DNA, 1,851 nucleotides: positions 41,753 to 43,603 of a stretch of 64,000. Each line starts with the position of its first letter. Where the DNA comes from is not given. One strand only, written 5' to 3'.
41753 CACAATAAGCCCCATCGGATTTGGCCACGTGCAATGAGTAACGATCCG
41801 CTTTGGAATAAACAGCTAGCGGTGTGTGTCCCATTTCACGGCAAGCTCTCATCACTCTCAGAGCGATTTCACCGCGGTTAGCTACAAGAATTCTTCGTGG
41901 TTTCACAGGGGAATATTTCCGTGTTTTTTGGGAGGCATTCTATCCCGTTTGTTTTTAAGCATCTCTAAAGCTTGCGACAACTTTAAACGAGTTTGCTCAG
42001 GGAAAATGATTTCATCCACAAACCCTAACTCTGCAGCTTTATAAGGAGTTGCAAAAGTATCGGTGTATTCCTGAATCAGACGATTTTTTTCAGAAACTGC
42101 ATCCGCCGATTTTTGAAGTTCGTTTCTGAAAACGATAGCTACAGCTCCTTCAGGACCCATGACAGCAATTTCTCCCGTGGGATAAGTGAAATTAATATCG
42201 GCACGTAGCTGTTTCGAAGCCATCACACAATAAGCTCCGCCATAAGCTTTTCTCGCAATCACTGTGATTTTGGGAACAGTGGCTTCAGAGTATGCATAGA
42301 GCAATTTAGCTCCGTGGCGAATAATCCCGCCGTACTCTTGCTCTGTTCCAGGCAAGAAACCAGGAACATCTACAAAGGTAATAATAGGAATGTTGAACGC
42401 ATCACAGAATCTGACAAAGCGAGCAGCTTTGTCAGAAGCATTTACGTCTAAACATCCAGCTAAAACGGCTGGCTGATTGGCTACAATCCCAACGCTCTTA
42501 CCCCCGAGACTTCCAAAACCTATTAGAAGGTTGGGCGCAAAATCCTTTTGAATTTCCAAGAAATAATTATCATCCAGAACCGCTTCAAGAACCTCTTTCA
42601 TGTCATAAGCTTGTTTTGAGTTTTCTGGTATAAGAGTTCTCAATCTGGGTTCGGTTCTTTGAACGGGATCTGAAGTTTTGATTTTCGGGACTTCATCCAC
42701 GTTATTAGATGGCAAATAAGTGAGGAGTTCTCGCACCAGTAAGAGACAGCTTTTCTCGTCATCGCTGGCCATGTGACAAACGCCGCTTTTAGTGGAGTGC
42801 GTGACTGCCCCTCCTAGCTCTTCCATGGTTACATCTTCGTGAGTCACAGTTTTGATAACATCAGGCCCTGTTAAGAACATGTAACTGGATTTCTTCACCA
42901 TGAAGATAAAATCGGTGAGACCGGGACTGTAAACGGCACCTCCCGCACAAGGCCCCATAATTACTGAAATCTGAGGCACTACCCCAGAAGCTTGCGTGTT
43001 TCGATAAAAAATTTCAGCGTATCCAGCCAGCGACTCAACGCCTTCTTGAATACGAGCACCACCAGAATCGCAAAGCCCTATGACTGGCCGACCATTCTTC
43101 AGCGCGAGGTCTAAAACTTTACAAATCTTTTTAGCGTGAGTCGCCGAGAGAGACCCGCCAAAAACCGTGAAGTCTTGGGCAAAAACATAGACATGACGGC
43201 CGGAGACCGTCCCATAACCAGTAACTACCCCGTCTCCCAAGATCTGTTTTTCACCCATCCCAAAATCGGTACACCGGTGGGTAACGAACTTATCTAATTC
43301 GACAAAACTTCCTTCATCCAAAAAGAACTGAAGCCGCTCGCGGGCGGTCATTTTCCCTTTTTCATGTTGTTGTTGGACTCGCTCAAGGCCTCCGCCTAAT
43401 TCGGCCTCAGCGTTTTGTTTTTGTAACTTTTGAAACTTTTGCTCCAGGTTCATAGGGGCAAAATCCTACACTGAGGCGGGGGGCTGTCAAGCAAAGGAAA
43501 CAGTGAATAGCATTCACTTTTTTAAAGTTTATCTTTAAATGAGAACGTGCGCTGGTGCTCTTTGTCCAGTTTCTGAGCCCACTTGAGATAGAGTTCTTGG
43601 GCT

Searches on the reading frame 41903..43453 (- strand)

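Call 27: search_protein_families(library=ncbifam, proteins=[window:41903-43453:-], max_evalue=0.00001)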
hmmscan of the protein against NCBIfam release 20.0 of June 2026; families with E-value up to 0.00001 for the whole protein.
window:41903-43453:- (516 aa): 9 families
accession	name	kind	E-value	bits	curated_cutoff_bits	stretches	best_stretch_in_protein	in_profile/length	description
TIGR01117.1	mmdA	subfamily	9.4e-248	823.1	998.8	1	6-516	2-512/512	methylmalonyl-CoA decarboxylase subunit alpha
NF005530.0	PRK07189.1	equivalog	5.9e-23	81.4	228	1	34-203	15-192/303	biotin-independent malonate decarboxylase subunit beta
TIGR03133.1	malonate_beta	equivalog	2.8e-22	79.3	278.15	1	35-203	6-182/274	biotin-independent malonate decarboxylase subunit beta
TIGR00515.1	accD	equivalog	1.4e-21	77.1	317.45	1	28-207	50-242/285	acetyl-CoA carboxylase, carboxyltransferase subunit beta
NF041504.1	AccA_sub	subfamily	1.6e-20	73.6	300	2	329-449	69-185/257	carboxyltransferase subunit alpha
NF004344.0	PRK05724.1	equivalog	1.6e-17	63.8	357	1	342-451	139-244/319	acetyl-CoA carboxylase carboxyltransferase subunit alpha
TIGR00513.1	accA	equivalog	3.2e-16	59.6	319.3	1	341-453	138-245/321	acetyl-CoA carboxylase carboxyl transferase subunit alpha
NF008971.0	PRK12319.1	equivalog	7.4e-13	48.7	406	1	339-446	83-186/256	acetyl-CoA carboxylase carboxyl transferase subunit alpha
TIGR03134.1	malonate_gamma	equivalog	5.1e-09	36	237.15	1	286-461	3-187/258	biotin-independent malonate decarboxylase subunit gamma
